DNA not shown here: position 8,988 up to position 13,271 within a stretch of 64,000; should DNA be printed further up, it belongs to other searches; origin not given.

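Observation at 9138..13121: Giant N-terminal NACHT/STAND ATPase with a putative C-terminal PD-(D/E)xK nuclease: candidate single-gene defence system with inverted domain order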

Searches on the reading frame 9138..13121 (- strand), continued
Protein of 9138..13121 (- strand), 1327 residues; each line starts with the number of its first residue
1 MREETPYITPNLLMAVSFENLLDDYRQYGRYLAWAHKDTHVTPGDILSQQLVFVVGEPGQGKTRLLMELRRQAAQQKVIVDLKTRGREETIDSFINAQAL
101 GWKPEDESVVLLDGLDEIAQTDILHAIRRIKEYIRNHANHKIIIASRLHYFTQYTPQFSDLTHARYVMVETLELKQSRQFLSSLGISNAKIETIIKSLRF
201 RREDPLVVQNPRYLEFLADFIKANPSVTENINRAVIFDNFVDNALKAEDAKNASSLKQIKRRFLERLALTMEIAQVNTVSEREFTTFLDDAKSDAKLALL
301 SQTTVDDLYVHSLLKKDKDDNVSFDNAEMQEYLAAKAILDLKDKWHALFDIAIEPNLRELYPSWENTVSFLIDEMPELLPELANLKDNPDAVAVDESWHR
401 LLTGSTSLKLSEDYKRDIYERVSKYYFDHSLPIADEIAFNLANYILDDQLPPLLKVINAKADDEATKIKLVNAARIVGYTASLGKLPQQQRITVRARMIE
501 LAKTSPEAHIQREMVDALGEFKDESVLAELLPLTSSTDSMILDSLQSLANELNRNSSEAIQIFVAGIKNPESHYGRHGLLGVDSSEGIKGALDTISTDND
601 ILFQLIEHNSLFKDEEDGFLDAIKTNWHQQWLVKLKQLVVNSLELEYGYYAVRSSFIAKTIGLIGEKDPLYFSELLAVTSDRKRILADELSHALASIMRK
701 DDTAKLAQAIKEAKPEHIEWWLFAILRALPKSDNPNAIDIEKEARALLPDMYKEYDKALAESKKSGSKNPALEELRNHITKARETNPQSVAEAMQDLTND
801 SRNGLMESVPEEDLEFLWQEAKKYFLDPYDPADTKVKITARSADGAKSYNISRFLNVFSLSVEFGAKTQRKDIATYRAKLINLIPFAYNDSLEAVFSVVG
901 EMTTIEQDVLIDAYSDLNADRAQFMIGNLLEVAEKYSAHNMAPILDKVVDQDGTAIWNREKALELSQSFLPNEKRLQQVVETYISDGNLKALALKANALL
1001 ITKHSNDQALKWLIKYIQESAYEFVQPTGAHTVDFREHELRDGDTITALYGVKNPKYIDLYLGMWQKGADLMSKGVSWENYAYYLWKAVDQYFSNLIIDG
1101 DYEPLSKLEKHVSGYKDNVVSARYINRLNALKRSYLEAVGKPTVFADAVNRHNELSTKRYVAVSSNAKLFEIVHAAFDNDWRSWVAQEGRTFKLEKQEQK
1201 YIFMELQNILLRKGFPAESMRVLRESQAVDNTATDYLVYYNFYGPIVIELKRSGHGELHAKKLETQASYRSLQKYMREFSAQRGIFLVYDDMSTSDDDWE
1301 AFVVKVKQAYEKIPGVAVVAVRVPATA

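Call 25: find_encoding_contigs(protein=P0024, flank=10000, max_places=2)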
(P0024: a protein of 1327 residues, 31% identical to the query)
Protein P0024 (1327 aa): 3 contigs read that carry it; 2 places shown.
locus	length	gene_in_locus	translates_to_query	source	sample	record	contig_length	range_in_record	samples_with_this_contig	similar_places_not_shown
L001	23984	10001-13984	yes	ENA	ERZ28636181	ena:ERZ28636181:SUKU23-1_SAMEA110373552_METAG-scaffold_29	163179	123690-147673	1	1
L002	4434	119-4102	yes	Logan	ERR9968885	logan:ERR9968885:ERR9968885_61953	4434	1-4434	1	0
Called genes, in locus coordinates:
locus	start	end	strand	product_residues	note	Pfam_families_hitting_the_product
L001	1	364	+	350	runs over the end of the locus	PF02540:NAD_synthase (weak), PF03054:tRNA_Me_trans, PF20259:tRNA_Me_trans_M, PF20258:tRNA_Me_trans_C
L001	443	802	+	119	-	PF00886:Ribosomal_S16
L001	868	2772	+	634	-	PF01411:tRNA-synt_2c, PF07973:tRNA_SAD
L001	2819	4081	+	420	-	PF06723:MreB_Mbl (faint), PF11104:PilM_2 (weak), PF14450:FtsA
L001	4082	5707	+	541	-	PF04865:Baseplate_J (weak)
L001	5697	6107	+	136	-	PF03652:RuvX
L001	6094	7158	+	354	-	PF02618:YceG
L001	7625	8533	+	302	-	PF01476:LysM, PF23446:LysM1_NFP_LYK (faint), PF23473:LysM3_LYK4_5 (weak), PF01476:LysM, PF05257:CHAP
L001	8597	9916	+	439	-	PF01018:GTP1_OBG, PF01926:MMR_HSR1, PF02421:FeoB_N, PF09269:DUF1967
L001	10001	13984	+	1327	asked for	-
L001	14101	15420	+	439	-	PF00929:RNase_T, PF08411:ExoI_SH3, PF26016:ExoI_C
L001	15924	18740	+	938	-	PF00005:ABC_tran (faint), PF02463:SMC_N (faint), PF03193:RsgA_GTPase (faint), PF13191:AAA_16 (faint), PF13401:AAA_22 (faint), PF13555:AAA_29 (faint), PF17760:UvrA_inter, PF17755:UvrA_DNA-bind, +2 more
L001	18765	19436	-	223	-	PF09335:VTT_dom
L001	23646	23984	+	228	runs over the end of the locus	-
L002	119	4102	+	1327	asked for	-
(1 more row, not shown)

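Call 26: find_encoding_contigs(protein=P0068, flank=10000, max_places=2)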
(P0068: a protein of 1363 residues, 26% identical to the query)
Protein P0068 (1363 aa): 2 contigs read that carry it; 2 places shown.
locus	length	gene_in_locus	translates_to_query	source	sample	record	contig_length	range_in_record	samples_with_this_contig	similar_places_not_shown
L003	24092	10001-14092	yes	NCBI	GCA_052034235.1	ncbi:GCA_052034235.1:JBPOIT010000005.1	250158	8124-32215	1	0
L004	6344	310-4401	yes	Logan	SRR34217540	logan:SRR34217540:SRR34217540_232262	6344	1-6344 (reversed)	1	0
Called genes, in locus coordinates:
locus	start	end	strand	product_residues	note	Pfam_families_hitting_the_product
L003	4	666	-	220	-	PF00657:Lipase_GDSL, PF13472:Lipase_GDSL_2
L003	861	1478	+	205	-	PF01209:Ubie_methyltran (weak), PF13489:Methyltransf_23, PF07021:MetW, PF13847:Methyltransf_31, PF08241:Methyltransf_11, PF08242:Methyltransf_12, PF13649:Methyltransf_25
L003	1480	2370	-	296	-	PF01594:AI-2E_transport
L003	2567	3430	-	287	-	PF00092:VWA, PF13519:VWA_2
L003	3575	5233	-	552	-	PF00239:Resolvase, PF07508:Recombinase, PF13408:Zn_ribbon_recom (weak)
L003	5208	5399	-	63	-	-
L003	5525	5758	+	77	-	PF13560:HTH_31, PF12844:HTH_19 (weak), PF01381:HTH_3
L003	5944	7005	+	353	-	-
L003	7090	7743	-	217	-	-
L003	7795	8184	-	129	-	-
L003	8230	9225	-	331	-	PF13289:SIR2_2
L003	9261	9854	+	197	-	-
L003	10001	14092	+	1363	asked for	PF05729:NACHT (faint)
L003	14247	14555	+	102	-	PF24250:HVO_2718 (weak), PF13560:HTH_31, PF12844:HTH_19, PF01381:HTH_3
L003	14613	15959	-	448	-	-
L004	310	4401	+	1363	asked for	PF05729:NACHT (faint)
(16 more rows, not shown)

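Call 29: find_encoding_contigs(protein=P0064, flank=10000, max_places=1)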
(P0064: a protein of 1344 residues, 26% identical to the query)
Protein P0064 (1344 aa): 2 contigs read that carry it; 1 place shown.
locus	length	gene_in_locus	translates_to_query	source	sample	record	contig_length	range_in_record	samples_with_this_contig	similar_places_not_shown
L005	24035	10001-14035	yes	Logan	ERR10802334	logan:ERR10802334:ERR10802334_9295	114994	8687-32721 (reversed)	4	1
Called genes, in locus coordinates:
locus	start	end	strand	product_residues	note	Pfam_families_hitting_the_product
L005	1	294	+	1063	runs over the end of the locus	PF13385:Laminin_G_3, PF16656:Pur_ac_phosph_N, PF00041:fn3, PF01476:LysM (weak), PF13620:CarboxypepD_reg, PF13715:CarbopepD_reg_2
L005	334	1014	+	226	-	PF03734:YkuD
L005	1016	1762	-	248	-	-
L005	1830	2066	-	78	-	-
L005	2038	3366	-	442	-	PF00535:Glycos_transf_2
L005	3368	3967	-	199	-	PF08241:Methyltransf_11, PF13649:Methyltransf_25 (weak)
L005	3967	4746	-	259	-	PF13489:Methyltransf_23 (weak), PF08241:Methyltransf_11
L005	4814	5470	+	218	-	-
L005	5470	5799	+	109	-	-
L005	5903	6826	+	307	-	PF00389:2-Hacid_dh, PF02826:2-Hacid_dh_C, PF03446:NAD_binding_2 (weak)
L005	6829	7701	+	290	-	PF08538:DUF1749, PF12146:Hydrolase_4, PF00561:Abhydrolase_1 (weak), PF12697:Abhydrolase_6, PF06821:Ser_hydrolase (faint)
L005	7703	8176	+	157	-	-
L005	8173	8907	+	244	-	PF00106:adh_short, PF08659:KR (weak), PF13561:adh_short_C2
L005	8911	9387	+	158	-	PF00383:dCMP_cyt_deam_1, PF14437:MafB19-deam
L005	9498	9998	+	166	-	-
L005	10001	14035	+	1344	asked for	PF05729:NACHT (faint)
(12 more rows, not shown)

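Call 30: find_encoding_contigs(protein=P0041, flank=10000, max_places=1)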
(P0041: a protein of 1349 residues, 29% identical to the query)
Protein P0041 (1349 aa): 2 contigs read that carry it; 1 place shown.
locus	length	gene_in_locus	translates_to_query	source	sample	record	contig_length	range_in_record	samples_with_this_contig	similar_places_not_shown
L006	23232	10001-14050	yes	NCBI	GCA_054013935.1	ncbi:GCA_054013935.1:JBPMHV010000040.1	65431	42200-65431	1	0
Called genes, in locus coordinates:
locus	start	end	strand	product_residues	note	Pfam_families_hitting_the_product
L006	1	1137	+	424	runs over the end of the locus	PF05496:RuvB_N, PF00158:Sigma54_activat (faint), PF20720:nSTAND3 (weak), PF00004:AAA, PF07728:AAA_5 (weak), PF13173:AAA_14 (weak), PF16193:AAA_assoc_2, PF12002:MgsA_C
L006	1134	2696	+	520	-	PF12072:RNase_Y_N, PF22891:KH_PNO1_2nd (faint), PF00013:KH_1 (weak), PF01966:HD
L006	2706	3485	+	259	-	PF00149:Metallophos, PF13277:YmdB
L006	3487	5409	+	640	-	PF14537:Cytochrom_c3_2 (faint), PF14522:Cytochrome_C7 (weak)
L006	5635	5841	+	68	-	PF09957:VapB_antitoxin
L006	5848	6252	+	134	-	PF01850:PIN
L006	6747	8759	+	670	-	PF12161:HsdM_N, PF02384:N6_Mtase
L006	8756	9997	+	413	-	PF01420:Methylase_S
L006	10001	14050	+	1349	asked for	PF05729:NACHT (weak), PF28130:DUF8371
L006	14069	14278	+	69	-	PF10049:DUF2283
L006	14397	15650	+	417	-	PF02463:SMC_N, PF11398:DUF2813 (faint), PF13175:AAA_15, PF13476:AAA_23 (weak), PF13304:AAA_21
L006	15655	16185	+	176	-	-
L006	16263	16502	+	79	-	-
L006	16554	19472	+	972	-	PF04313:HSDR_N, PF00270:DEAD, PF04851:ResIII, PF18766:SWI2_SNF2, PF22679:T1R_D3-like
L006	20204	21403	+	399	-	PF13784:Fic_N, PF02661:Fic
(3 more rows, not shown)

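Call 41: search_solved_structures(query=A1, max_evalue=0.01, show_alignments=1)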
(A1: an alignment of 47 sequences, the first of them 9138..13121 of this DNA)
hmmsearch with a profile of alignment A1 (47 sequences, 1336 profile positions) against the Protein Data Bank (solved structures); distinct sequences matched with E-value up to 0.01: 16.
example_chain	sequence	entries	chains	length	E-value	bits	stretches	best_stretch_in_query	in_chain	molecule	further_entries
9sah_A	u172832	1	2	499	2e-15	58.8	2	498-608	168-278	E4-NB2 synthetic fusion protein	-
6ft5_A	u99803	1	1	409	2.2e-12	48.8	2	511-608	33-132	alphaRep A3_A3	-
4zv6_A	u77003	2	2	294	1.5e-10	42.7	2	498-608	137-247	AlphaRep-7 | alpha-Rep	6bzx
6fsq_A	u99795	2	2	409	3.6e-10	41.5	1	511-608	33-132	alphaRep A3_bGFPD | A3_bGFPD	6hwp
7p0h_A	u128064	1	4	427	2.6e-07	32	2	499-607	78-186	Helicobacter pylori ComF fused to an artificial alphaREP crystallization helper (named B2)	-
4xl5_C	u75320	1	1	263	5.2e-07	31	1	498-606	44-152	bGFP-A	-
6gwc_C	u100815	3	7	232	1.9e-06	29.1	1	509-611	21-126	iE5 ALPHAREP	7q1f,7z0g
3ltj_A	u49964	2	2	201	6.6e-06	27.3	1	511-608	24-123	AlphaRep-4 | bA3-2: binder of A3 protein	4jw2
3ltm_A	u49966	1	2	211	9.4e-06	26.8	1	511-608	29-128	Alpha-Rep4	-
8aw4_A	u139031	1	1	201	0.00017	22.7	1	487-605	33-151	ALPHAREP bB-E3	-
6veh_A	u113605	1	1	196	0.00052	21.1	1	511-608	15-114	HEAT repeat domain-containing protein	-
4xvp_D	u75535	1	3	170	0.00058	20.9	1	511-608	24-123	BGFP-C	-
6gx7_E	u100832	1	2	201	0.00071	20.6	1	491-607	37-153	iiiA5 ALPHAREP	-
9rhz_A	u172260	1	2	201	0.0016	19.4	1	490-604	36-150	ALPHAREP bE5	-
6gwd_G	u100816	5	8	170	0.0036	18.3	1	513-608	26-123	iiH5 ALPHAREP | iih5 Alpha Repeating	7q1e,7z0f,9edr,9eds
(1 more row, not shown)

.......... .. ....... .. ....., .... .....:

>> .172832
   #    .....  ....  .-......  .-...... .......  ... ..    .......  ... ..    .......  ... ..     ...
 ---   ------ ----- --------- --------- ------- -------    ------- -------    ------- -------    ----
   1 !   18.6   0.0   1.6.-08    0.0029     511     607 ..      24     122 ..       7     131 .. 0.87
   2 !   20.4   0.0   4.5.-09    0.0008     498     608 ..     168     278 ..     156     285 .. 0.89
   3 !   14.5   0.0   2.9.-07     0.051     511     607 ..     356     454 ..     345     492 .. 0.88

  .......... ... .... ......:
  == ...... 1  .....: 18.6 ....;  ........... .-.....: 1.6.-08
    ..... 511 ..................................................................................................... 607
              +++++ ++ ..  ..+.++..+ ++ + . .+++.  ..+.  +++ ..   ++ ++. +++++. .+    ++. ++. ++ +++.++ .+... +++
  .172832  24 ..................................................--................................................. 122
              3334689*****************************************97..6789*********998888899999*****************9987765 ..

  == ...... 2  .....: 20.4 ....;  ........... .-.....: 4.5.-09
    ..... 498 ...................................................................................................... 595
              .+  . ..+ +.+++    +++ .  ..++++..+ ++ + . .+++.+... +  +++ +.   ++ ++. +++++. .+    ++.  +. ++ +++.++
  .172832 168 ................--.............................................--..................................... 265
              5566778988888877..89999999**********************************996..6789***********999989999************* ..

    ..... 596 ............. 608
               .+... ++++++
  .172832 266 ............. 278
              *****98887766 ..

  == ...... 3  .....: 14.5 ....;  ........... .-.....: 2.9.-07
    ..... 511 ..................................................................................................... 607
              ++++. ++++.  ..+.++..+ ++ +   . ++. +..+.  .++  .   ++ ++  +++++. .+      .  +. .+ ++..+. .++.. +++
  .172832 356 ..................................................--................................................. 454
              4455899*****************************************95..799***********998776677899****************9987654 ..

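Call 45: find_encoding_contigs(protein=P0002, flank=10000, max_places=3)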
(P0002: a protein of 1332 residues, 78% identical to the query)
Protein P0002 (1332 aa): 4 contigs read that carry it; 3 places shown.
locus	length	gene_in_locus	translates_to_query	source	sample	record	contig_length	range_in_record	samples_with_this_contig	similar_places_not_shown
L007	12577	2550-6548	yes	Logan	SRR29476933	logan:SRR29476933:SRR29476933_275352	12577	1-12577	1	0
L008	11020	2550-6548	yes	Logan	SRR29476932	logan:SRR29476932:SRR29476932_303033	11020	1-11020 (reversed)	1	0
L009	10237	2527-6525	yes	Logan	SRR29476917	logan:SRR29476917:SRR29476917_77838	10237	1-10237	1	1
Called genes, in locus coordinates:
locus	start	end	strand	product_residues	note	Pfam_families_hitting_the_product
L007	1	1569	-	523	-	?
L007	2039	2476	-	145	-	-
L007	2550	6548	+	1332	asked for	PF20720:nSTAND3 (faint), PF13191:AAA_16 (faint), PF13401:AAA_22 (faint), PF13646:HEAT_2 (faint)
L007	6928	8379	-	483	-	-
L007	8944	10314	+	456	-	-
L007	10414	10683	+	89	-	-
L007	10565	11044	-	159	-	PF01475:FUR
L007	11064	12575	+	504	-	?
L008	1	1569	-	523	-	?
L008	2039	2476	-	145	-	-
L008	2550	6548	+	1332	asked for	PF20720:nSTAND3 (faint), PF13191:AAA_16 (faint), PF13401:AAA_22 (faint), PF13646:HEAT_2 (faint)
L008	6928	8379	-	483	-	-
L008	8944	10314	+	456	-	-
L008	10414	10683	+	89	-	-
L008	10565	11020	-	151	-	?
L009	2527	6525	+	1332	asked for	PF20720:nSTAND3 (faint), PF13191:AAA_16 (faint), PF13401:AAA_22 (faint), PF13646:HEAT_2 (faint)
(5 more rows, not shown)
